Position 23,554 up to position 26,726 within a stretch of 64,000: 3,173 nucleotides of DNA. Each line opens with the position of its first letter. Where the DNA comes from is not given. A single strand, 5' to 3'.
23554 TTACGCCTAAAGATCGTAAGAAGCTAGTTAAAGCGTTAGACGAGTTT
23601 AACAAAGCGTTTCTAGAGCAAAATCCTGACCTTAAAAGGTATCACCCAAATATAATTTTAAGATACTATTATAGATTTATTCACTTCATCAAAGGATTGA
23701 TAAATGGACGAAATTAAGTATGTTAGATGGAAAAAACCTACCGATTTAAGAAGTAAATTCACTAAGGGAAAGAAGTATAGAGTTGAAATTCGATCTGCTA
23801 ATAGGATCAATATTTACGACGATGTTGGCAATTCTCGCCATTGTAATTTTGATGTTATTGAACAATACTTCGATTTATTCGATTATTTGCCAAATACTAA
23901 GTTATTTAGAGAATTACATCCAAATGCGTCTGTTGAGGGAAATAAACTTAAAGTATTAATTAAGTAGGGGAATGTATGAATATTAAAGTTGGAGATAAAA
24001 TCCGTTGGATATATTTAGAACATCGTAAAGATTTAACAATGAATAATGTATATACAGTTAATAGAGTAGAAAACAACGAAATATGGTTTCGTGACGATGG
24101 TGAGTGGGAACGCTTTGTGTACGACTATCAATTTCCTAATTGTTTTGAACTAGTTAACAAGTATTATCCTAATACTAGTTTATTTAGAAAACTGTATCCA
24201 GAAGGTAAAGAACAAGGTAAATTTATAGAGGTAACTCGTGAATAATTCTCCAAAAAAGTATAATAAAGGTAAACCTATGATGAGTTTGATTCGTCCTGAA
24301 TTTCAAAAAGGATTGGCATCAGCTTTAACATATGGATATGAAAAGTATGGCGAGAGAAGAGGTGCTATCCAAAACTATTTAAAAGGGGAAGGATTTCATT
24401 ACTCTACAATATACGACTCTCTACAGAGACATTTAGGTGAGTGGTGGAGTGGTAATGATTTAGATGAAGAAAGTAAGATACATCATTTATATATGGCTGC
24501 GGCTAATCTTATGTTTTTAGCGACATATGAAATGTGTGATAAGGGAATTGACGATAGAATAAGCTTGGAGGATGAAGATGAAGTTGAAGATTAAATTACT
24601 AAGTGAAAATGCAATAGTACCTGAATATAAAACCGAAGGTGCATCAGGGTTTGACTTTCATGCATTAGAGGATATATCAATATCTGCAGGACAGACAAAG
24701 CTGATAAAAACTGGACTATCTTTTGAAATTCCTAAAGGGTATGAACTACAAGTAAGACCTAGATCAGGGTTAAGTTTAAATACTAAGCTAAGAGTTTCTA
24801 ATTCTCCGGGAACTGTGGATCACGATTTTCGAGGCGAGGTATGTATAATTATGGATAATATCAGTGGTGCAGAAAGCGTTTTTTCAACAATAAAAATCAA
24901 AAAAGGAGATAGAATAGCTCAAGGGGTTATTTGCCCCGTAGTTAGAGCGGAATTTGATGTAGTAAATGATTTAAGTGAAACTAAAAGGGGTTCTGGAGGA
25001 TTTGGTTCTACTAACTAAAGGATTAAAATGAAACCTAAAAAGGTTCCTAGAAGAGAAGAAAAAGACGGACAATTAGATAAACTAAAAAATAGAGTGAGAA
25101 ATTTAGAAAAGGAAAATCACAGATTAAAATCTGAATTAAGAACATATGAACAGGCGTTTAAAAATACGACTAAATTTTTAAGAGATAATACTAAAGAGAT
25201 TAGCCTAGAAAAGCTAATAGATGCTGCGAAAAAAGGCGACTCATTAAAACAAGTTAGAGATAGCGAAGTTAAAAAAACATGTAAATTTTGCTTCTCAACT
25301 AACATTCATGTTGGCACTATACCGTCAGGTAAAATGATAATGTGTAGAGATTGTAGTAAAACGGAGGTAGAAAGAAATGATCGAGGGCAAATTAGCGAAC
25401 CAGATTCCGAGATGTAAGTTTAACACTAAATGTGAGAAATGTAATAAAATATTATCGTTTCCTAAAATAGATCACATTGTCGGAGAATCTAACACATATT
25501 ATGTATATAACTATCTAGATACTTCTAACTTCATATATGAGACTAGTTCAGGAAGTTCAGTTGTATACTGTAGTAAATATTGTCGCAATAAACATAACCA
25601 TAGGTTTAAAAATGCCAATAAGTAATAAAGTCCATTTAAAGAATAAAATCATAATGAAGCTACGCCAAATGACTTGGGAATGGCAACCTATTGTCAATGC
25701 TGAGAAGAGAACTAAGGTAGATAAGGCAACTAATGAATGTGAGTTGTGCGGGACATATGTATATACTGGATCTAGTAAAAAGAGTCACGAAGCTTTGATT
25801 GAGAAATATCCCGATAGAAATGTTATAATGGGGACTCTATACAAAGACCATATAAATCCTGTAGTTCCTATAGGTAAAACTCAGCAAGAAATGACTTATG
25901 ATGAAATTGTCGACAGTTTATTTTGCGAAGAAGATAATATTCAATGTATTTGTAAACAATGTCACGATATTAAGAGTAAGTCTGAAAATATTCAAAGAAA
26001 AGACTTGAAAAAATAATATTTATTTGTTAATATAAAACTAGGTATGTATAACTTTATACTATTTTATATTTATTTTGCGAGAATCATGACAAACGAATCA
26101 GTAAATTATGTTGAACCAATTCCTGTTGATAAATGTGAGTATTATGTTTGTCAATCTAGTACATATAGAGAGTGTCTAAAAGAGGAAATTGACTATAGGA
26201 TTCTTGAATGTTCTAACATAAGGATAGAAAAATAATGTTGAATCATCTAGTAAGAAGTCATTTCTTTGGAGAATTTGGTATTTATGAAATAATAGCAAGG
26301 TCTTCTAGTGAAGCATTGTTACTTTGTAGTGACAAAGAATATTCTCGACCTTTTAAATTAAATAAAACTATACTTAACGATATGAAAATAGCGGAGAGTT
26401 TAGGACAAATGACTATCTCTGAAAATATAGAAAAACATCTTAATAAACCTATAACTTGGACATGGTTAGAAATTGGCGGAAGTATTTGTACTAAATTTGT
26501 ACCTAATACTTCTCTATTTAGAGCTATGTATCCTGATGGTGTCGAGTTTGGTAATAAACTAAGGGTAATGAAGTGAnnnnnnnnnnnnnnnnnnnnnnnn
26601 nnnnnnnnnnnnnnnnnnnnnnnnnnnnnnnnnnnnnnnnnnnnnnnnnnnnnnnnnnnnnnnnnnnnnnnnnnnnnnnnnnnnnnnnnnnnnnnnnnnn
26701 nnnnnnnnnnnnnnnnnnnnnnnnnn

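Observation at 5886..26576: Ten-member paralogous family of small early proteins sharing an invariant C-terminal tail (YPNTxLF+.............+V)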

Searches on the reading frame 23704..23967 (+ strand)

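Call 3: search_protein_families(library=pfam, proteins=[window:23704-23967:+], max_evalue=1)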
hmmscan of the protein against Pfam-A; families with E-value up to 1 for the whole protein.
window:23704-23967:+ (87 aa): 1 family
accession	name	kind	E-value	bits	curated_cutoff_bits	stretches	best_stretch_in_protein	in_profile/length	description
PF00041.27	fn3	-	0.03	15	25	1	7-45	18-47/84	Fibronectin type III domain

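Call 4: search_protein_families(library=phrogs, proteins=[window:23704-23967:+], max_evalue=0.1)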
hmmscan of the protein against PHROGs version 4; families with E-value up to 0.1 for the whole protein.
window:23704-23967:+ (87 aa): 4 families
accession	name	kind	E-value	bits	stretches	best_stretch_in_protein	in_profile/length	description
phrog_4927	-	unknown function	0.00093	20.2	1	18-56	21-69/73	-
phrog_14592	-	head and packaging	0.0076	17.6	1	14-51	12-50/116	virion structural protein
phrog_21567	-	unknown function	0.019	16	1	18-61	19-63/63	-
phrog_10580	-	unknown function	0.086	13.6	1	3-48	85-131/212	-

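Call 48: search_protein_families(library=ncbifam, proteins=[window:23704-23967:+], max_evalue=0.1)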
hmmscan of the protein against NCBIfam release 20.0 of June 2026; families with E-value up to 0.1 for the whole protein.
window:23704-23967:+ (87 aa): 0 families

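Call 49: search_protein_families(library=padloc, proteins=[window:23704-23967:+], max_evalue=0.1)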
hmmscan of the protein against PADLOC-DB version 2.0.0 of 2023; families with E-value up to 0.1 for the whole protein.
window:23704-23967:+ (87 aa): 0 families

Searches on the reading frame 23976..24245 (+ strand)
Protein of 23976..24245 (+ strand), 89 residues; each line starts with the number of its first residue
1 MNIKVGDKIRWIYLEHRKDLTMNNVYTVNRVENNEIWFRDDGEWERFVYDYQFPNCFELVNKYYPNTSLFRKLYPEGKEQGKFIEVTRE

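Call 3: search_protein_families(library=pfam, proteins=[window:23976-24245:+], max_evalue=1)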
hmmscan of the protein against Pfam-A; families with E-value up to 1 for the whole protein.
window:23976-24245:+ (89 aa): 5 families
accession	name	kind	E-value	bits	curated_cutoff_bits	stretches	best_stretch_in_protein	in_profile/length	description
PF13973.12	DUF4222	-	0.0043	17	27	1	26-61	17-53/53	Domain of unknown function (DUF4222)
PF11396.14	PepSY_like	-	0.027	15.2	28.3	1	25-46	2-23/83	Putative beta-lactamase-inhibitor-like, PepSY-like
PF12458.13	DUF3686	-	0.027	13.4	25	1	15-73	57-117/448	ATPase involved in DNA repair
PF16728.10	DUF5066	-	0.06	13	27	1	4-42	127-162/222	Domain of unknown function (DUF5066)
PF14892.11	PIRC1_2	-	0.13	12.8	27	1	49-73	60-84/103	Piercer of microtubule wall 1/2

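Call 4: search_protein_families(library=phrogs, proteins=[window:23976-24245:+], max_evalue=0.1)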
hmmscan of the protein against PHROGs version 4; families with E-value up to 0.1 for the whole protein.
window:23976-24245:+ (89 aa): 2 families
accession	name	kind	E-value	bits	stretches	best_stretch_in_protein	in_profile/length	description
phrog_9730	-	unknown function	0.00069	20.6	1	1-35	1-29/39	-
phrog_21524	-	tail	0.053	13.5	1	18-84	108-173/410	tail protein with lysin activity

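Call 34: predict_structure(alignment_id=A5)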
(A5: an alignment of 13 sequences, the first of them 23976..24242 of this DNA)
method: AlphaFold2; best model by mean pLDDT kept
length: 89 residues; sequences in the alignment: 13
mean_pLDDT: 65.0   pTM: 0.45
mean pLDDT of the five models: 65.0, 63.7, 62.9, 60.9, 58.6
residues with pLDDT >= 90: 23; 70-90: 6; 50-70: 36; < 50: 24
segments of 3 or more residues with pLDDT < 50: 4-11, 42-52
pLDDT, mean of each block of 10 residues (from residue 1): 46 55 63 51 42 56 92 95 87
secondary structure, 60 per line:
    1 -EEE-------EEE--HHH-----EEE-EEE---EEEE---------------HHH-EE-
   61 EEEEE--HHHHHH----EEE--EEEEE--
elements in order: E2-4 E12-14 E25-27 E29-31 E35-38 E61-65 H68-73 E78-80 E83-87

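Call 48: search_protein_families(library=ncbifam, proteins=[window:23976-24245:+], max_evalue=0.1)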
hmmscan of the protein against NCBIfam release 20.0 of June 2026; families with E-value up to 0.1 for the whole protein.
window:23976-24245:+ (89 aa): 0 families

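Call 49: search_protein_families(library=padloc, proteins=[window:23976-24245:+], max_evalue=0.1)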
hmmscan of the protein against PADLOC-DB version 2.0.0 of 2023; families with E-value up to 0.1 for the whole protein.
window:23976-24245:+ (89 aa): 0 families

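Call 64: fold_search(model_id=the predicted structure, library=pdb)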
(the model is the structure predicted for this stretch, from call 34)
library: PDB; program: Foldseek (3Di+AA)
matches with E <= 10: 2; with E <= 0.001: 0
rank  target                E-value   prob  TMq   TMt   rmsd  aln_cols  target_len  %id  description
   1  3qlw_A                4.1e+00  0.01  0.17  0.09  16.3       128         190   12  Candida albicans dihydrofolate reductase complexed with NADPH and 5-[3-(2,5-dimethoxyphenyl)prop-1-yn-1-yl]-6-ethylpyr (released 2011-07-20)
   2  8rw9_G                9.4e+00  0.01  0.14  0.10  11.9        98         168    8  Domains 1 and 2 of Bacillus anthracis Sap S-layer in complex with Nb694 (released 2024-11-20)

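Call 65: predict_structure(alignment_id=A6)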
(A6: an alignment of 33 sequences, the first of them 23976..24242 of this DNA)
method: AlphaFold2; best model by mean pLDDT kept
length: 89 residues; sequences in the alignment: 33
mean_pLDDT: 92.1   pTM: 0.71
mean pLDDT of the five models: 92.1, 90.5, 89.8, 88.7, 87.5
residues with pLDDT >= 90: 74; 70-90: 10; 50-70: 5; < 50: 0
segments of 3 or more residues with pLDDT < 50: none
pLDDT, mean of each block of 10 residues (from residue 1): 91 82 95 96 94 93 94 95 88
secondary structure, 60 per line:
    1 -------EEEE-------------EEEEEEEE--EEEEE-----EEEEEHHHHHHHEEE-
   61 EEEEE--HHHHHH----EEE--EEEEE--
elements in order: E8-11 E25-32 E35-39 E45-49 H50-56 E57-59 E61-65 H68-73 E78-80 E83-87

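Call 73: fold_search(model_id=the predicted structure, library=viral)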
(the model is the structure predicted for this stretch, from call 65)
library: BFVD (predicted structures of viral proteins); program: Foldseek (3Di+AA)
matches with E <= 10: 1264; with E <= 0.001: 0
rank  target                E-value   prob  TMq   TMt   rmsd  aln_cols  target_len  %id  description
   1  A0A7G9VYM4            1.3e-03  1.00  0.53  0.38   8.7        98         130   28  Uncharacterized protein [Acinetobacter phage Aristophanes]
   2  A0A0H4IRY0            1.8e-03  1.00  0.58  0.44   6.0        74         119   14  Uncharacterized protein [Pseudoalteromonas phage H101]
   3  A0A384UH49            2.3e-03  1.00  0.56  0.32   3.5        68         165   29  Uncharacterized protein [Curvibacter phage P26059B]
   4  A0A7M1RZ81            2.8e-03  1.00  0.59  0.34   7.2        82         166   22  Nucleotide modification associated domain-containing protein [uncultured phage cr106_1]
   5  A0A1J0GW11            5.2e-03  1.00  0.51  0.64   4.5        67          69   21  Tape measure protein [Streptomyces phage BRock]
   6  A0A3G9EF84            6.2e-03  1.00  0.58  0.54   3.3        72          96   18  Uncharacterized protein [Pectobacterium phage PPWS2]
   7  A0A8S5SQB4            6.9e-03  1.00  0.61  0.51   9.3        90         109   18  Uncharacterized protein [Siphoviridae sp. ctqSm5]
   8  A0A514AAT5            6.9e-03  1.00  0.51  0.29   8.3       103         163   14  (no name in the UniProt tables at hand)
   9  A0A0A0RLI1            7.7e-03  1.00  0.58  0.74   2.0        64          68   23  (no name in the UniProt tables at hand)
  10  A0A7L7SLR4            1.1e-02  1.00  0.57  0.75   1.4        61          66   20  (no name in the UniProt tables at hand)
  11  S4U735                1.1e-02  1.00  0.48  0.64   1.5        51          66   20  Uncharacterized protein [Listeria phage LP-037]
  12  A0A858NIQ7            1.1e-02  1.00  0.46  0.71   2.3        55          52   18  (no name in the UniProt tables at hand)
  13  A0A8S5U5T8            1.2e-02  1.00  0.52  0.72   2.1        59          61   20  Uncharacterized protein [Siphoviridae sp. cteLh2]
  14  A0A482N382            1.3e-02  1.00  0.55  0.54   2.4        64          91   23  (no name in the UniProt tables at hand)
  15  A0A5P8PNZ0            1.3e-02  1.00  0.52  0.67   2.3        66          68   20  (no name in the UniProt tables at hand)
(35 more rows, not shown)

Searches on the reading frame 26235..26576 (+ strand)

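Call 3: search_protein_families(library=pfam, proteins=[window:26235-26576:+], max_evalue=1)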
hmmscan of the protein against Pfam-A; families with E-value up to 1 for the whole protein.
window:26235-26576:+ (113 aa): 1 family
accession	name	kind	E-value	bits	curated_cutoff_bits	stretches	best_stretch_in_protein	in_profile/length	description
PF22917.2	PRISE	-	0.1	12.1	27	1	65-95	174-204/394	PRISE-like Rossmann-fold domain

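Call 4: search_protein_families(library=phrogs, proteins=[window:26235-26576:+], max_evalue=0.1)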
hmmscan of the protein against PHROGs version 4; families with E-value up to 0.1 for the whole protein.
window:26235-26576:+ (113 aa): 0 families

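Call 48: search_protein_families(library=ncbifam, proteins=[window:26235-26576:+], max_evalue=0.1)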
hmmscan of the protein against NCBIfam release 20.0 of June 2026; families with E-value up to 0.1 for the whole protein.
window:26235-26576:+ (113 aa): 0 families

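Call 49: search_protein_families(library=padloc, proteins=[window:26235-26576:+], max_evalue=0.1)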
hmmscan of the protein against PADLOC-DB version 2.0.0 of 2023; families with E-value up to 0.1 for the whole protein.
window:26235-26576:+ (113 aa): 0 families
